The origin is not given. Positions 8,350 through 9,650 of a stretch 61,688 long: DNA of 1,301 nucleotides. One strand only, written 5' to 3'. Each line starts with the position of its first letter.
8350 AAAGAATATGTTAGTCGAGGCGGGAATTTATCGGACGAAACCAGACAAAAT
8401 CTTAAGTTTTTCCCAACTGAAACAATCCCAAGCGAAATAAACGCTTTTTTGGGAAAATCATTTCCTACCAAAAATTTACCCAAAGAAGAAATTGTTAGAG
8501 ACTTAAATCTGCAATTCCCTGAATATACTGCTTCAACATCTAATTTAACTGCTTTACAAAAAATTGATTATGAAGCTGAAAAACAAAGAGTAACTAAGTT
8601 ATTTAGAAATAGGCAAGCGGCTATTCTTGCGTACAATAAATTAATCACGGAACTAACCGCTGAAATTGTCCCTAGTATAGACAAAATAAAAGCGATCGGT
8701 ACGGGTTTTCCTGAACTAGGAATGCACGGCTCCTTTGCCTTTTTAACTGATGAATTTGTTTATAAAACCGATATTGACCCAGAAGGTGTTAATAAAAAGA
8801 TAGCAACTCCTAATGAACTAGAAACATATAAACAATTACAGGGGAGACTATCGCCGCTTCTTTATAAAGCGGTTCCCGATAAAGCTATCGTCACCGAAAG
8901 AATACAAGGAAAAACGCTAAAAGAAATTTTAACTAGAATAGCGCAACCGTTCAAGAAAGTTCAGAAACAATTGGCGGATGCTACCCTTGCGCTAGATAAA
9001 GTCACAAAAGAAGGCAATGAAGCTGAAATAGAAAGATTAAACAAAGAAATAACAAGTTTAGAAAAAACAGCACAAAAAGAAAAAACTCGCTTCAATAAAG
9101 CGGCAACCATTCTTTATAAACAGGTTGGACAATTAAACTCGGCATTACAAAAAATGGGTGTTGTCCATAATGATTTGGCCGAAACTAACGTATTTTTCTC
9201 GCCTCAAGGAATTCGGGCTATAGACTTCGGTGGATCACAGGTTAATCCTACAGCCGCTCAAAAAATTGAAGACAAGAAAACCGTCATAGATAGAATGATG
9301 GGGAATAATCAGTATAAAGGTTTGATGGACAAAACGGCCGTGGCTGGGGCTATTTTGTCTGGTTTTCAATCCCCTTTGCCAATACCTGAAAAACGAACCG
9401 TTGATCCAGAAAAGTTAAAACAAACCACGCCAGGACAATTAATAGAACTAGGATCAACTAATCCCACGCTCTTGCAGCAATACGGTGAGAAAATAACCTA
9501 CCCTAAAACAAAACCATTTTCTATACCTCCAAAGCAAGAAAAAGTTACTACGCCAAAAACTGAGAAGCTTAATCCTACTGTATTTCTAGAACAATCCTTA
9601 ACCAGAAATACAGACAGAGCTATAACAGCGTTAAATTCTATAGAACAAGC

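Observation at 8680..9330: Protein-kinase-like domain embedded in the tape measure protein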

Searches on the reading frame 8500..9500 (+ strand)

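Call 4: search_protein_families(library=pfam, proteins=[window:8500-9500:+], max_evalue=1)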
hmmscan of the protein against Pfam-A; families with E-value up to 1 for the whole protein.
window:8500-9500:+ (333 aa): 18 families
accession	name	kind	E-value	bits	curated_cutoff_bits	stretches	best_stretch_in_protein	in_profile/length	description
PF01163.29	RIO1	-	8.6e-05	22.7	22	1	198-244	103-149/187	RIO domain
PF00069.31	Pkinase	-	0.00059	19.8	31.7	1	186-249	84-148/263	Protein kinase domain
PF14531.12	Kinase-like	-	0.0011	18.7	25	1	174-237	122-182/289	Kinase-like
PF06293.20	Kdo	-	0.0016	18.4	21.3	1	183-245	101-168/207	Lipopolysaccharide kinase (Kdo/WaaP) family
PF01633.27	Choline_kinase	-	0.0029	17.4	29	1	104-251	42-196/300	Choline/ethanolamine kinase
PF01636.29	APH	-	0.0053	17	23.2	1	129-250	72-201/239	Phosphotransferase enzyme family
PF10602.15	RPN7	-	0.022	14.9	29.6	1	169-223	8-63/174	26S proteasome subunit RPN7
PF07714.23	PK_Tyr_Ser-Thr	-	0.022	14.5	23.1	1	129-249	77-152/258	Protein tyrosine and serine/threonine kinase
PF06160.17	EzrA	-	0.13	11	39.6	1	132-218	91-179/557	Septation ring formation regulator, EzrA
PF14362.11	DUF4407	-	0.14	11.9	31.3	1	151-202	186-236/297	Domain of unknown function (DUF4407)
PF04799.18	Fzo_mitofusin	-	0.22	11.4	27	1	155-212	96-155/161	fzo-like conserved region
PF18504.6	Csm1_N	-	0.37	11.6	26.3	0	154-201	11-60/70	Csm1 N-terminal domain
PF02646.22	RmuC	-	0.4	10.2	26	0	178-227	8-57/291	RmuC family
PF05546.16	She9_MDM33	-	0.44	10.8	22.2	1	146-218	4-72/198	She9 / Mdm33 family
PF04513.17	Baculo_PEP_C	-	0.51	10.8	38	1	141-219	30-111/140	Baculovirus polyhedron envelope protein, PEP, C terminus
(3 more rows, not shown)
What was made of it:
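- On Eukaryotic-type Ser/Thr/Tyr protein kinases (Pfam Pkinase): The score is 15-20 bits against a cut-off of 31.7 (call 4).
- Checked: Pfam RIO1, Pkinase, Kdo and APH all hit the same stretch (call 4).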

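Call 7: find_homologous_proteins(query=window:8500-9500:+, max_evalue=0.001)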
Query window:8500-9500:+: 3746 candidates shared short words with the query, none scored E <= 0.001.

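Call 21: search_protein_representatives(protein=window:8500-9500:+)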
Query: 333 residues. Proteins with E-value up to 0.001 (for the whole library): 22; up to 1e-10: 22; up to 1e-30: 19. The best 22 are listed.
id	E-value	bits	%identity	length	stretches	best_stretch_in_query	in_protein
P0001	4.9e-207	702.4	99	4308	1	1-333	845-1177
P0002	7.3e-73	261.9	49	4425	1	28-328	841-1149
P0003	8.4e-63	228.9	46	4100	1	30-330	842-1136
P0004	1.6e-61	224.7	44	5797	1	4-325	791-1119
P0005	2.4e-60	220.8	45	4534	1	36-330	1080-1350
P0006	3.2e-54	200.7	45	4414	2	168-329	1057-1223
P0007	2.3e-49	184.8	43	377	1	37-327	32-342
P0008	2.9e-48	181.2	46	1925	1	37-327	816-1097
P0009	3.5e-44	167.7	36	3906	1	29-326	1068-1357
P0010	7.1e-43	163.5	40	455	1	73-330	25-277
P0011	6.8e-42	160.2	38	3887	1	30-328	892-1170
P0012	7.2e-40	153.6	41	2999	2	191-326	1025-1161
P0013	1.1e-37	146.5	35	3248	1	34-328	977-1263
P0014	1.1e-37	146.4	40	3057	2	188-322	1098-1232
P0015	1.1e-37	146.4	38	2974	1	28-293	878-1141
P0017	2.6e-36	141.9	35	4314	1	35-328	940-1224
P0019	3.3e-32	128.4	34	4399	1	39-328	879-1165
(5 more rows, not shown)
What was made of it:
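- The exhaustive search of 1.84 billion representatives found 22 clusters, all giant proteins or fragments of them (call 21).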

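Call 27: search_solved_structures(query=A2, max_evalue=1, show_alignments=3)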
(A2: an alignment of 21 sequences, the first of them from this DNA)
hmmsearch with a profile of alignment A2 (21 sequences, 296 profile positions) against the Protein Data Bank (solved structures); distinct sequences matched with E-value up to 1: 1384 (the best 60 are shown).
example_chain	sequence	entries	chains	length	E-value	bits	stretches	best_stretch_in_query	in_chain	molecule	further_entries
8unk_B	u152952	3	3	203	4.7e-06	29.1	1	170-228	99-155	Probable bifunctional tRNA threonylcarbamoyladenosine biosynthesis protein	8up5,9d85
3kn5_A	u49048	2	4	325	6.2e-06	28.7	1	154-221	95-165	Ribosomal protein S6 kinase alpha-5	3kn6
2vwb_A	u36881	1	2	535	1.4e-05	27.5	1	170-228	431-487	PUTATIVE O-SIALOGLYCOPROTEIN ENDOPEPTIDASE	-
3en9_A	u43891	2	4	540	1.5e-05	27.5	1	170-228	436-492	O-sialoglycoprotein endopeptidase/protein kinase | Putative O-sialoglycoprotein endopeptidase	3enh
7up4_A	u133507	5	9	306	2.6e-05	26.7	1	154-217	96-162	Ribosomal protein S6 kinase alpha-5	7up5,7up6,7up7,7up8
8k20_B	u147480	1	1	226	4e-05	26.1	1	170-233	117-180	non-specific serine/threonine protein kinase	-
4tpt_A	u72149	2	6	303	0.0001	24.7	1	178-235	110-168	LIM domain kinase 2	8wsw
5nxd_A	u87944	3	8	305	0.00011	24.7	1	178-235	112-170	LIM domain kinase 2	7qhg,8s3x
9x4g_B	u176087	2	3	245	0.00011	24.6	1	162-236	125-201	non-specific serine/threonine protein kinase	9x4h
9p9u_A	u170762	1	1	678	0.00015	24.2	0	179-214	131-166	Epidermal growth factor receptor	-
1uu9_A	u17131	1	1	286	0.00025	23.5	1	160-221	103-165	3-PHOSPHOINOSITIDE DEPENDENT PROTEIN KINASE-1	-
3nus_A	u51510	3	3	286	0.00025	23.5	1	160-221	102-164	phosphoinositide-dependent kinase-1 | PkB-like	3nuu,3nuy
1z5m_A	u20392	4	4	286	0.00025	23.5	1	160-221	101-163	3-phosphoinositide dependent protein kinase-1 | 3-phosphoinositide-dependent protein kinase 1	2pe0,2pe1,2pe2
7sza_A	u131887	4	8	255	0.00025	23.5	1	166-225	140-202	EKC/KEOPS complex subunit TP53RK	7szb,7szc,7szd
1h1w_A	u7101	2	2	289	0.00025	23.4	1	160-221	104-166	3-PHOSPHOINOSITIDE DEPENDENT PROTEIN KINASE-1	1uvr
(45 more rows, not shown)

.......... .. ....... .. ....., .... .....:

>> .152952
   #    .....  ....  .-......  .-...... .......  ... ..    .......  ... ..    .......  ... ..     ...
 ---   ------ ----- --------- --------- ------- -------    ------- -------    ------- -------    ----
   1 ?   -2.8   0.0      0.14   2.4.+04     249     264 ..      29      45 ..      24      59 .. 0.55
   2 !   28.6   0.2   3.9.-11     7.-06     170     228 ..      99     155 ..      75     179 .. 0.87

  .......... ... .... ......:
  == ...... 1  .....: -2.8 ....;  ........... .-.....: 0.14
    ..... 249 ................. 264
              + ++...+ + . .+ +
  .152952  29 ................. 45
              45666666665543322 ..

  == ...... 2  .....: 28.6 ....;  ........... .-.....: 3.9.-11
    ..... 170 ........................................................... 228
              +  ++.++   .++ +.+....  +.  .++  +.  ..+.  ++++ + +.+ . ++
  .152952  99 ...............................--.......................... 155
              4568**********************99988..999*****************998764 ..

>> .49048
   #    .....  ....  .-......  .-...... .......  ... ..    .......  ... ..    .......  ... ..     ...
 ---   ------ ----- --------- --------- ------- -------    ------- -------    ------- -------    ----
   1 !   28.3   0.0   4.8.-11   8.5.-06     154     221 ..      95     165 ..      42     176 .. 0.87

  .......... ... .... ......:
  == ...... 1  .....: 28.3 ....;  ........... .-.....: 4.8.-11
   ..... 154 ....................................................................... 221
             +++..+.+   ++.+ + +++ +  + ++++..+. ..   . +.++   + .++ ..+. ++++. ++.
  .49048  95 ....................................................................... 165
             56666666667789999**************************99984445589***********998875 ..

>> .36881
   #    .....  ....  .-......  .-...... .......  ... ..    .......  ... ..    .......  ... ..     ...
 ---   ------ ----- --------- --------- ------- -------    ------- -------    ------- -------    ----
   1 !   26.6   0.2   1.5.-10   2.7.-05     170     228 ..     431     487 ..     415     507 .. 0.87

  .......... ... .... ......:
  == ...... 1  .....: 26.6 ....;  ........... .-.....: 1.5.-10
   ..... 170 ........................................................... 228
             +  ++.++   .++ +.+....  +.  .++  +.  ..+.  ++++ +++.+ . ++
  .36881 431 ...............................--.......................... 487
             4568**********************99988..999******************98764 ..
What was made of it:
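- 8668..9375 (+): Protein-kinase-like domain (both lobes). The profile against the PDB gives Bud32 at 4.7e-6 (call 27).
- Checked: The family profile against the PDB gives E 4.7e-6 to Bud32, and all listed hits are kinases (call 27).
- The family profile matches 1384 PDB sequences at E<=1, with kinases throughout the 60 listed and Bud32 on top (call 27).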

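Call 30: find_homologous_proteins(query=A2, max_evalue=0.001)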
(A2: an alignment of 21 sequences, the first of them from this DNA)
Query A2 (21 sequences) (303 aa, profile of the alignment): 1 proteins with E <= 0.001 among 8000 candidates.
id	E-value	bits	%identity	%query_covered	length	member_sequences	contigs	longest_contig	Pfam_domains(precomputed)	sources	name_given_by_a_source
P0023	7.4e-65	237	51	57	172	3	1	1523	-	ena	-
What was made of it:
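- Tried and rejected: The word-indexed protein search found nothing with the domain alone (call 7) and one fragment with the family profile (call 30).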

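Call 35: predict_structure(alignment_id=A2)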
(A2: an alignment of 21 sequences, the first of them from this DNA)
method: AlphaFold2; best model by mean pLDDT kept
length: 303 residues; sequences in the alignment: 21
mean_pLDDT: 92.0   pTM: 0.87
mean pLDDT of the five models: 92.0, 91.6, 90.6, 90.5, 89.3
residues with pLDDT >= 90: 247; 70-90: 28; 50-70: 24; < 50: 4
segments of 3 or more residues with pLDDT < 50: 45-47
pLDDT, mean of each block of 10 residues (from residue 1): 83 91 95 94 59 95 79 87 98 97 96 97 97 97 96 98 98 98 99 97 96 96 98 96 90 97 98 95 91 62 60
secondary structure, 60 per line:
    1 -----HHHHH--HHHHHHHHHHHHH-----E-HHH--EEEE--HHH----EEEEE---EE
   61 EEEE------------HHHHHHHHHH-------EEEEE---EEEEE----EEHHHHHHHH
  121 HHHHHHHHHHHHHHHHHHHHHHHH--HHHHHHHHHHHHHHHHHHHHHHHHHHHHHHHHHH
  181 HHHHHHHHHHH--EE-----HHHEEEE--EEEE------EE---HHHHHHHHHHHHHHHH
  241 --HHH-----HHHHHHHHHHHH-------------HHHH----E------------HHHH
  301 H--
elements in order: H6-10 H13-25 E38-41 E51-55 E59-64 H77-86 E94-98 E102-106 H113-144 H147-191 E204-207 E210-213 H225-240 H251-262 H276-279 H297-301
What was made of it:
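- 8668..9375 (+): AlphaFold2 on alignment A2 gives pLDDT 92 and pTM 0.87 (call 35).
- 8917..9153 (+): Helical hairpin (A2 residues 113-191). Its base corresponds to alphaD/alphaE and its tip is an insertion of variable length. Helices 113-144 and 147-191 are in call 35.
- On Protein-kinase-like superfamily (Pfam clan PKinase): The AlphaFold2 model has strands 38-41, 51-55, 59-64, 94-98 and 102-106 and helix 77-86 (pLDDT 92, call 35).
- On Eukaryotic-type Ser/Thr/Tyr protein kinases (Pfam Pkinase): Only two helices follow DFG (call 35).
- AlphaFold2 gives pLDDT 92 and pTM 0.87 (call 35). The model has none of the large helical substrate-binding C-lobe seen in APH and choline kinases (only two helices follow DFG, call 35).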

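Call 37: fold_search(model_id=the predicted structure, library=pdb)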
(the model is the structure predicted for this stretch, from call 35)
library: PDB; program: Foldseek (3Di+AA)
matches with E <= 10: 742; with E <= 0.001: 34
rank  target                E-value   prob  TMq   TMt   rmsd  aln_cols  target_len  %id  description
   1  1zar                  1.2e-06  1.00  0.33  0.37  12.6       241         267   20  Crystal Structure of A.fulgidus Rio2 Kinase Complexed With ADP and Manganese Ions (released 2005-06-21)
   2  1tqi                  5.9e-06  1.00  0.34  0.38   9.3       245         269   20  Crystal Structure of A. Fulgidus Rio2 Serine Protein Kinase (released 2004-09-28)
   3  1zao                  8.2e-06  1.00  0.33  0.36  12.5       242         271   20  Crystal Structure of A.fulgidus Rio2 Kinase Complexed With ATP and Manganese Ions (released 2005-06-21)
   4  3hav_A                1.3e-05  1.00  0.31  0.31  17.0       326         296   14  Structure of the streptomycin-ATP-APH(2")-IIa ternary complex (released 2009-11-17)
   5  6wqx_D                2.9e-05  1.00  0.49  0.63   6.0       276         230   14  Human PRPK-TPRKB complex (released 2021-02-17)
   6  2vwb_B                3.4e-05  1.00  0.38  0.24   4.4       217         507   15  Structure of the archaeal Kae1-Bud32 fusion protein MJ1130: a model for the eukaryotic EKC-KEOPS subcomplex involved i (released 2008-08-19)
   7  3en9_A                5.9e-05  1.00  0.40  0.25   8.7       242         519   15  Structure of the Methanococcus jannaschii KAE1-BUD32 fusion protein (released 2008-11-04)
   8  7sza_C                1.0e-04  1.00  0.46  0.61   6.8       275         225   14  Crystal Structure Analysis of human PRPK complex with a compound (released 2023-01-25)
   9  7szc_C                1.1e-04  1.00  0.48  0.63   5.2       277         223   14  Crystal Structure Analysis of human PRPK complex with a compound (released 2022-12-14)
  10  3en9_B                1.2e-04  1.00  0.39  0.24   4.0       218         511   16  Structure of the Methanococcus jannaschii KAE1-BUD32 fusion protein (released 2008-11-04)
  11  7szb_C                1.2e-04  1.00  0.46  0.59   6.7       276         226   13  Crystal Structure Analysis of human PRPK complex with a compound (released 2023-01-25)
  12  3enh_A                1.7e-04  1.00  0.41  0.26   6.9       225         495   16  Crystal structure of Cgi121/Bud32/Kae1 complex (released 2008-10-28)
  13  8i85_A                1.8e-04  1.00  0.31  0.33  21.4       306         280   11  Crystal structure of Cph001-D189N in complex with ATP (released 2024-01-10)
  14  2vwb_A                2.4e-04  1.00  0.42  0.25   8.0       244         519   15  Structure of the archaeal Kae1-Bud32 fusion protein MJ1130: a model for the eukaryotic EKC-KEOPS subcomplex involved i (released 2008-08-19)
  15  1mru_A                2.5e-04  1.00  0.36  0.40  10.4       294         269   12  Intracellular Ser/Thr protein kinase domain of Mycobacterium tuberculosis PknB. (released 2003-02-11)
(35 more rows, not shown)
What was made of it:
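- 8668..9375 (+): Foldseek against the PDB returns Rio2, PRPK/Bud32, APH and PknB (call 37).
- On Protein-kinase-like superfamily (Pfam clan PKinase): All 50 listed Foldseek matches are members of this superfamily, out of 742 matches at E<=10 (call 37).
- Closest known: RIO kinases. Same: It is the top Foldseek hit by E-value (1.2e-6, 20% identity, call 37).
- Foldseek returns Rio2 at 1.2e-6 and PRPK with TM 0.63 over 276 columns (call 37). A confident AlphaFold2 model matches both lobes of solved kinases (calls 35, 37).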

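Call 40: search_protein_families(library=pfam, alignment_id=A2, max_evalue=0.01)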
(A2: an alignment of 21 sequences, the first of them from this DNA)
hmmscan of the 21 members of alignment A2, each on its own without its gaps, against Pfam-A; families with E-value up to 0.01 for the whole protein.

A. member 1, seq(303 aa): 7 families
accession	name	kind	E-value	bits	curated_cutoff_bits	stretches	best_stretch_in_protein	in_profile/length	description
PF01163.29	RIO1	-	8.2e-05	22.7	22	1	171-217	103-149/187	RIO domain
PF00069.31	Pkinase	-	0.00049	20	31.7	1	159-222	84-148/263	Protein kinase domain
PF14531.12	Kinase-like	-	0.00098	18.9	25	1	147-210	122-182/289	Kinase-like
PF06293.20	Kdo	-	0.0014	18.6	21.3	1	156-218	101-168/207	Lipopolysaccharide kinase (Kdo/WaaP) family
PF01633.27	Choline_kinase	-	0.0025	17.6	29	1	77-224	42-196/300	Choline/ethanolamine kinase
PF01636.29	APH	-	0.0046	17.2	23.2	1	102-223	72-201/239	Phosphotransferase enzyme family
PF06160.17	EzrA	-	0.0058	15.4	39.6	1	105-191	91-179/557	Septation ring formation regulator, EzrA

B. families by the number of members that match (of 21 scanned): 18 families
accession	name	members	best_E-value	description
PF00069.31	Pkinase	11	9.9e-07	Protein kinase domain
PF01163.29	RIO1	11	1.9e-05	RIO domain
PF01636.29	APH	9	2.8e-05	Phosphotransferase enzyme family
PF06293.20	Kdo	7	1e-05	Lipopolysaccharide kinase (Kdo/WaaP) family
PF01633.27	Choline_kinase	4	0.0025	Choline/ethanolamine kinase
PF14531.12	Kinase-like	2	0.00098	Kinase-like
PF03109.22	ABC1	1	1.1e-06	ABC1 atypical kinase-like domain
PF06476.17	DUF1090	1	1.9e-05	Protein of unknown function (DUF1090)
PF05791.16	Bacillus_HBL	1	0.00035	Bacillus haemolytic enterotoxin (HBL)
PF06176.17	WaaY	1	0.00074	Lipopolysaccharide core biosynthesis protein (WaaY)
PF05837.17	CENP-H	1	0.0016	Centromere protein H (CENP-H)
PF07714.23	PK_Tyr_Ser-Thr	1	0.005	Protein tyrosine and serine/threonine kinase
PF06419.17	COG6_N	1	0.0054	Conserved oligomeric complex COG6, N-terminal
PF13575.12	DUF4135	1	0.0054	Domain of unknown function (DUF4135)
PF06160.17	EzrA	1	0.0058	Septation ring formation regulator, EzrA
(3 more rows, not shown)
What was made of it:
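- Closest known: RIO kinases. Same: Pfam RIO1 is the best Pfam family for the window sequence (22.7 bits on the fragment, call 4) and matches 11 of 21 members (call 40).
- Pfam RIO1, Pkinase, Kdo and APH hit the same segment in the window (call 4), and independently in 7-11 of 21 family members (best E 1e-6; call 40).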

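Call 60: search_protein_families(library=ncbifam, proteins=[window:8500-9500:+], max_evalue=0.1)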
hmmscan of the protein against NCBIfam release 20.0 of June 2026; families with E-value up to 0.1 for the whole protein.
window:8500-9500:+ (333 aa): 14 families
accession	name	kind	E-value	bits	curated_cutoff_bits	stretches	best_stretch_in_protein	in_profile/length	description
TIGR03724.2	arch_bud32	equivalog_domain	5.8e-09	35.7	125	1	195-258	81-143/193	KEOPS complex kinase/ATPase Bud32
NF011462.0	PRK14879.1-3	equivalog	5.6e-08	32.8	174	1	205-249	87-131/192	Kae1-associated kinase Bud32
NF011460.0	PRK14879.1-1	equivalog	3.1e-07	29.8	199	1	202-261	111-168/232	Kae1-associated kinase Bud32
NF011463.0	PRK14879.1-4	equivalog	3.3e-06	26.7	188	1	199-249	113-163/237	Kae1-associated kinase Bud32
NF011464.0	PRK14879.1-7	equivalog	4.7e-06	26.5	246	1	205-275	108-177/221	Kae1-associated kinase Bud32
NF007174.0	PRK09605.1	equivalog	2.4e-05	23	447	1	198-263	427-490/535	bifunctional N(6)-L-threonylcarbamoyladenine synthase/serine/threonine protein kinase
NF002475.0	PRK01723.1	equivalog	0.00032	19.8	142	1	200-251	143-195/241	3-deoxy-D-manno-octulosonic acid kinase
NF038151.1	lanthi_synth_III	equivalog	0.001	17.6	575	1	190-247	326-384/833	class III lanthionine synthetase LanKC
NF003558.0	PRK05231.1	equivalog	0.0016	17.4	271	1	129-243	98-212/322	homoserine kinase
TIGR02906.1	spore_CotS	subfamily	0.0045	16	172.7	1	136-267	112-232/314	CotS family spore coat protein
NF041645.1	prot_kin_PA4780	equivalog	0.025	13.9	350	1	204-252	151-194/274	PA4780 family RIO1-like protein kinase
NF041256.1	GntI_guanitoxin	equivalog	0.029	13.7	357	1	126-243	80-198/282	guanitoxin biosynthesis pre-guanitoxin N-oxide kinase GntI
NF003413.0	PRK04778.1-7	equivalog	0.039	12.3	556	1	139-220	100-183/564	septation ring formation regulator EzrA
NF004799.0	PRK06148.1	subfamily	0.05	11.5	1128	1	130-244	110-232/1015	hypothetical protein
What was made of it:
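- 8668..9375 (+): NCBIfam Bud32 matches at 5.8e-9 (call 60).
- Closest known: Bud32 / PRPK. Same: It is the best sequence neighbour (TIGR03724 at E 5.8e-9, call 60; PDB 8unk_B at 4.7e-6, call 27) and the best structural superposition (6wqx_D, TM 0.63 normalised to the target, call 37).
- Checked: NCBIfam arch_bud32 gives E 5.8e-9 on the single sequence (call 60).
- NCBIfam arch_bud32 matches at E 5.8e-9 (call 60). The closest relatives, Bud32 and RIO, are ATPase switches in the assembly of large complexes (own knowledge); the similarity is in calls 27, 37 and 60. There are Pfam APH, Kdo and choline-kinase hits and NCBIfam KdkA and homoserine-kinase hits (calls 4, 40, 60), and Foldseek matches APH(2'') and capreomycin phosphotransferase (call 37). 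Single-sequence E is 5.8e-9 to Bud32 (call 60).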

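Call 63: fold_search(model_id=the predicted structure, library=viral)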
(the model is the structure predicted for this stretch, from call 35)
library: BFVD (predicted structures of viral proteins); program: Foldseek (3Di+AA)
matches with E <= 10: 348; with E <= 0.001: 16
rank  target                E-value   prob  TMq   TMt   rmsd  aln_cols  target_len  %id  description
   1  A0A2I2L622            3.5e-06  1.00  0.42  0.48   6.8       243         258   18  Serine/Threonine protein kinase [Orpheovirus IHUMI-LCC2]
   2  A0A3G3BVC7            4.1e-06  1.00  0.35  0.48  11.9       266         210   17  ABC1 atypical kinase-like domain-containing protein [Bacillus phage vB_BcoS-136]
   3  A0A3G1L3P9            2.8e-05  1.00  0.41  0.43  10.1       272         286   15  RIO-like putative serine/threonine kinase [Synechococcus phage S-CBWM1]
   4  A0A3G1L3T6            3.4e-05  1.00  0.39  0.42   9.4       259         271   15  ChoK-like putative serine/threonine kinase [Synechococcus phage S-CBWM1]
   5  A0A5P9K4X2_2          7.7e-05  1.00  0.33  0.10  18.8       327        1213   13  Replicase polyprotein 1ab [Serpentovirinae sp.]
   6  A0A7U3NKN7            1.3e-04  1.00  0.35  0.25   9.7       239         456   15  Serine/threonine protein kinase [Bacillus phage Kirov]
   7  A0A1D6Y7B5            1.9e-04  1.00  0.33  0.27   9.5       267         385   14  (no name in the UniProt tables at hand)
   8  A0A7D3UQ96            2.4e-04  1.00  0.28  0.30  16.1       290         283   12  Euykaryotic ethanolamine kinase [Fadolivirus FV1/VV64]
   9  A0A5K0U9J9            3.0e-04  1.00  0.36  0.22  15.9       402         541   10  Uncharacterized protein (Fragment) [Yasminevirus sp. GU-2018]
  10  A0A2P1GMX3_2          3.6e-04  1.00  0.33  0.08  10.0       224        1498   15  Replicase polyprotein 1ab [Guangdong red-banded snake-Lycodon rufozonatus-torovirus LPSF30546]
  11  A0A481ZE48            4.0e-04  1.00  0.35  0.31   8.4       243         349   12  Putative serine/threonine protein kinase [Pithovirus LCPAC406]
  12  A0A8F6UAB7            5.3e-04  1.00  0.33  0.35  13.3       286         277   12  Serine threonine protein kinase (Fragment) [Rhinella marina erythrocytic-like virus]
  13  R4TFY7                7.0e-04  1.00  0.38  0.44   7.3       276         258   12  (no name in the UniProt tables at hand)
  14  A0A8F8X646            7.3e-04  1.00  0.34  0.27   4.8       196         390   10  (no name in the UniProt tables at hand)
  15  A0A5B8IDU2            7.3e-04  1.00  0.31  0.54  13.3       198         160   14  Protein kinase domain protein [Mimiviridae sp. ChoanoV1]
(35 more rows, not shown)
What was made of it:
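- Closest known: Stand-alone phage-encoded kinases. Same: Their predicted structures are among the closest viral ones (E 4e-6 to 3e-5, call 63).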
